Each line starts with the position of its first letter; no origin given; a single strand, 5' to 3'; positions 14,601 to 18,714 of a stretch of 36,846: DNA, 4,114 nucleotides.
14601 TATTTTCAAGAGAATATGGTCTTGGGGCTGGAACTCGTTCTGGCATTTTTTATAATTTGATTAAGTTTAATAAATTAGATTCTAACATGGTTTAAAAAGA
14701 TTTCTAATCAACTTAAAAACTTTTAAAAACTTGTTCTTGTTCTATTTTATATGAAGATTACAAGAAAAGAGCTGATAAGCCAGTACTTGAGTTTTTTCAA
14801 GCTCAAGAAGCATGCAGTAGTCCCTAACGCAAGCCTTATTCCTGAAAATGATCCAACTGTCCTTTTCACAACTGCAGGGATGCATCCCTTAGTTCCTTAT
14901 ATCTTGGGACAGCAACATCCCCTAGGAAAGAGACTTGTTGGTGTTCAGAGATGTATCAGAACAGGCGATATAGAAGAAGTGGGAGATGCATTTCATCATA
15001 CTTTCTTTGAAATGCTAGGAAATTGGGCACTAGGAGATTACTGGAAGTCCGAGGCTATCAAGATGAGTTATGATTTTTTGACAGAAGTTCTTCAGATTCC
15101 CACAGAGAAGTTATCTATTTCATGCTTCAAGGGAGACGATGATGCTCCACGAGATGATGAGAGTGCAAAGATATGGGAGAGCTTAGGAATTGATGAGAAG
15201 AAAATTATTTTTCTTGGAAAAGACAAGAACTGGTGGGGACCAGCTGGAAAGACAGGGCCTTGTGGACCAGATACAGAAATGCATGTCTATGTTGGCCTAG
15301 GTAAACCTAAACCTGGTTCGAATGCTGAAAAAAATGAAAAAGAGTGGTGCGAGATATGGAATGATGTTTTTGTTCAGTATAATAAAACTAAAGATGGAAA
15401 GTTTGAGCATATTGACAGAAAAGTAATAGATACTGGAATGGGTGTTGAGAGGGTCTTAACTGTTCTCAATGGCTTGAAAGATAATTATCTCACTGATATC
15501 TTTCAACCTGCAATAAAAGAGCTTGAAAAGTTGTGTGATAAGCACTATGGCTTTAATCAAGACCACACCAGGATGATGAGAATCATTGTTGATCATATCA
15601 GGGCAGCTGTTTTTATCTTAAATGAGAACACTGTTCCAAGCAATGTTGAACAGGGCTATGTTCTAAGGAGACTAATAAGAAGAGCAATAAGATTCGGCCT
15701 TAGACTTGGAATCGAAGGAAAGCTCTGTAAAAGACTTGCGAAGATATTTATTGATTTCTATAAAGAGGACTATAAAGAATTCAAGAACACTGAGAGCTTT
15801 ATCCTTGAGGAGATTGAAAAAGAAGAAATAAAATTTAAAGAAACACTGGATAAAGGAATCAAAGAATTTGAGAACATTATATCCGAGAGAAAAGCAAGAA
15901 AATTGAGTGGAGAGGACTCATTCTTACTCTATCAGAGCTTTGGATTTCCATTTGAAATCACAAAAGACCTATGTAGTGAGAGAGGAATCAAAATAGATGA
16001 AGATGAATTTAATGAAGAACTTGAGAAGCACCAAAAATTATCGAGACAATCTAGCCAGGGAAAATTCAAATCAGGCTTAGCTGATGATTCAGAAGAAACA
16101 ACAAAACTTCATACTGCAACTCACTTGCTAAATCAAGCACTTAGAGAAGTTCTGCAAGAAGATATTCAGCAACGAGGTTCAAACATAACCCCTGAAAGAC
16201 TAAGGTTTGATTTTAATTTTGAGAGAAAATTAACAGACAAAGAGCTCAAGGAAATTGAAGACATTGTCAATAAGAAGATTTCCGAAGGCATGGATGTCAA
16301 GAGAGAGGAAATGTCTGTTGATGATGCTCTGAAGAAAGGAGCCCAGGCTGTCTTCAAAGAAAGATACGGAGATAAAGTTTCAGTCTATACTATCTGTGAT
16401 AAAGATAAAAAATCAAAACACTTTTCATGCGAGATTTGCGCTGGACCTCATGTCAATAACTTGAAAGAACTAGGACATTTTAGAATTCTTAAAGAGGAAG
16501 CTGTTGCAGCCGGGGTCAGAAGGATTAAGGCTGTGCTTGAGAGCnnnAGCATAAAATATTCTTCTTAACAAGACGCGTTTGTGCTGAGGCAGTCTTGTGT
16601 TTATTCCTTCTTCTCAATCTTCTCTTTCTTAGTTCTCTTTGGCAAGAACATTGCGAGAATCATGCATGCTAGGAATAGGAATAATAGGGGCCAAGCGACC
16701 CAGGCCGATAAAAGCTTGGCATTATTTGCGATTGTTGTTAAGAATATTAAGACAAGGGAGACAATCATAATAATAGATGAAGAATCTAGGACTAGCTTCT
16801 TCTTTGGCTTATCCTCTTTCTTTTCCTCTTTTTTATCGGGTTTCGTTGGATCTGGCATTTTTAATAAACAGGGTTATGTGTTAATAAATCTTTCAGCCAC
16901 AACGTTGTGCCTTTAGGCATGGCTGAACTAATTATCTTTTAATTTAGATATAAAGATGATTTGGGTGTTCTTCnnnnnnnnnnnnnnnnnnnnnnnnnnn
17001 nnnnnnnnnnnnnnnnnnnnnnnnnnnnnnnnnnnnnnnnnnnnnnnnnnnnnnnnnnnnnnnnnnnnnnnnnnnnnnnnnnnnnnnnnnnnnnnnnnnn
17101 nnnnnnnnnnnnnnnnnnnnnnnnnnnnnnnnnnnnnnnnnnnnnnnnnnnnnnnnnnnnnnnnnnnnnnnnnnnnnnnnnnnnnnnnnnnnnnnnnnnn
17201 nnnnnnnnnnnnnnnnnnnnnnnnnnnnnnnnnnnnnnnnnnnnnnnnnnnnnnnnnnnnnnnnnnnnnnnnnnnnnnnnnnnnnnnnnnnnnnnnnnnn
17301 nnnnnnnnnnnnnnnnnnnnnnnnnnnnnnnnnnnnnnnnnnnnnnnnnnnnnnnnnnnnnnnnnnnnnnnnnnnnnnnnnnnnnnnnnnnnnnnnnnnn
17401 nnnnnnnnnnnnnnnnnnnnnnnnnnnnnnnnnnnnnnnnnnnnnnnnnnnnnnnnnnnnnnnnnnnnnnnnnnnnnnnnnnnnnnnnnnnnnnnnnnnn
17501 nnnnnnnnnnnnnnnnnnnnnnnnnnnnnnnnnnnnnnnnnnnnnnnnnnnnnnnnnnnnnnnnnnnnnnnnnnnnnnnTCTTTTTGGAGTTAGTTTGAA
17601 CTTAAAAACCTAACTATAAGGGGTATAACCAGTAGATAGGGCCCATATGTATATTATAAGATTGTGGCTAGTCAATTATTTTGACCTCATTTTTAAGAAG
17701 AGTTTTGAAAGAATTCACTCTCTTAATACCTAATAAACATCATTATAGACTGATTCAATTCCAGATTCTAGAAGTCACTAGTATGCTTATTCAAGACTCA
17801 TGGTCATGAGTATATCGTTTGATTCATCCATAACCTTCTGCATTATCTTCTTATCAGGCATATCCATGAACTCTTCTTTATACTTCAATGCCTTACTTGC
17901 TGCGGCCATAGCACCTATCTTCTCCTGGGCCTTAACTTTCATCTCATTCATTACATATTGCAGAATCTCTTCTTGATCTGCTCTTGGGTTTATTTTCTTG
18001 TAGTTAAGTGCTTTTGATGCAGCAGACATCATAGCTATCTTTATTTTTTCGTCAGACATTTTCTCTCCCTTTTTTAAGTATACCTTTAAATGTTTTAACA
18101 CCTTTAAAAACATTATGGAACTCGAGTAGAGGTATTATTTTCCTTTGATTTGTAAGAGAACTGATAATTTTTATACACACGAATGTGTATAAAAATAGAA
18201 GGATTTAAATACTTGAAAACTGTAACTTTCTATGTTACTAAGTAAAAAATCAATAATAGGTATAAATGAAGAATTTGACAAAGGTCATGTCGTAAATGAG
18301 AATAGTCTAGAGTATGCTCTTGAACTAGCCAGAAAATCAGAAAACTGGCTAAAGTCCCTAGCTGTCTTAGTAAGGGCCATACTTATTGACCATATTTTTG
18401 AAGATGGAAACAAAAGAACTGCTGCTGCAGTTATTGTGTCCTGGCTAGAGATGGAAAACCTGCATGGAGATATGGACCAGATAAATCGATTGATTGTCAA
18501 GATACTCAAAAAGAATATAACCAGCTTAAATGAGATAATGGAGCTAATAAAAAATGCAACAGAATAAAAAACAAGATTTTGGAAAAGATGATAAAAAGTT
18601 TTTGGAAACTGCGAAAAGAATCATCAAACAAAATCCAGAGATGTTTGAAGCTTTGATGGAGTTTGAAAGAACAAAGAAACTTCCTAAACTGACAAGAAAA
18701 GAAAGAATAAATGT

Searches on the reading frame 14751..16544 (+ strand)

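Call 71: search_protein_families(library=pfam, proteins=[window:14751-16544:+], max_evalue=0.001)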
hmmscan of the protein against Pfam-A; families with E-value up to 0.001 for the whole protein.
window:14751-16544:+ (598 aa): 2 families
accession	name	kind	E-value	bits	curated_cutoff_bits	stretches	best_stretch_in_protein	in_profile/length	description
PF01411.24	tRNA-synt_2c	-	1.8e-136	456.4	30.3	1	9-458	3-453/552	tRNA synthetases class II (A)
PF07973.19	tRNA_SAD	-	3.9e-13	49.6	24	1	543-592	1-43/44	Threonyl and Alanyl tRNA synthetase second additional domain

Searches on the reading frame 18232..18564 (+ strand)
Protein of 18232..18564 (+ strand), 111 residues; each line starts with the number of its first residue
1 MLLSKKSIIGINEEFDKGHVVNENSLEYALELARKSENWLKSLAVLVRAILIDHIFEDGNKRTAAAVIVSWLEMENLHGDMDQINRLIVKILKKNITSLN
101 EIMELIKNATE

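Call 71: search_protein_families(library=pfam, proteins=[window:18232-18564:+], max_evalue=0.001)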
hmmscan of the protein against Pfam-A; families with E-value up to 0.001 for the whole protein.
window:18232-18564:+ (111 aa): 1 family
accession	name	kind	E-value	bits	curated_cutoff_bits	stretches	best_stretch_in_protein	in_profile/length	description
PF02661.23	Fic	-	5.8e-05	24.3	24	1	26-69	49-90/93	Fic/DOC family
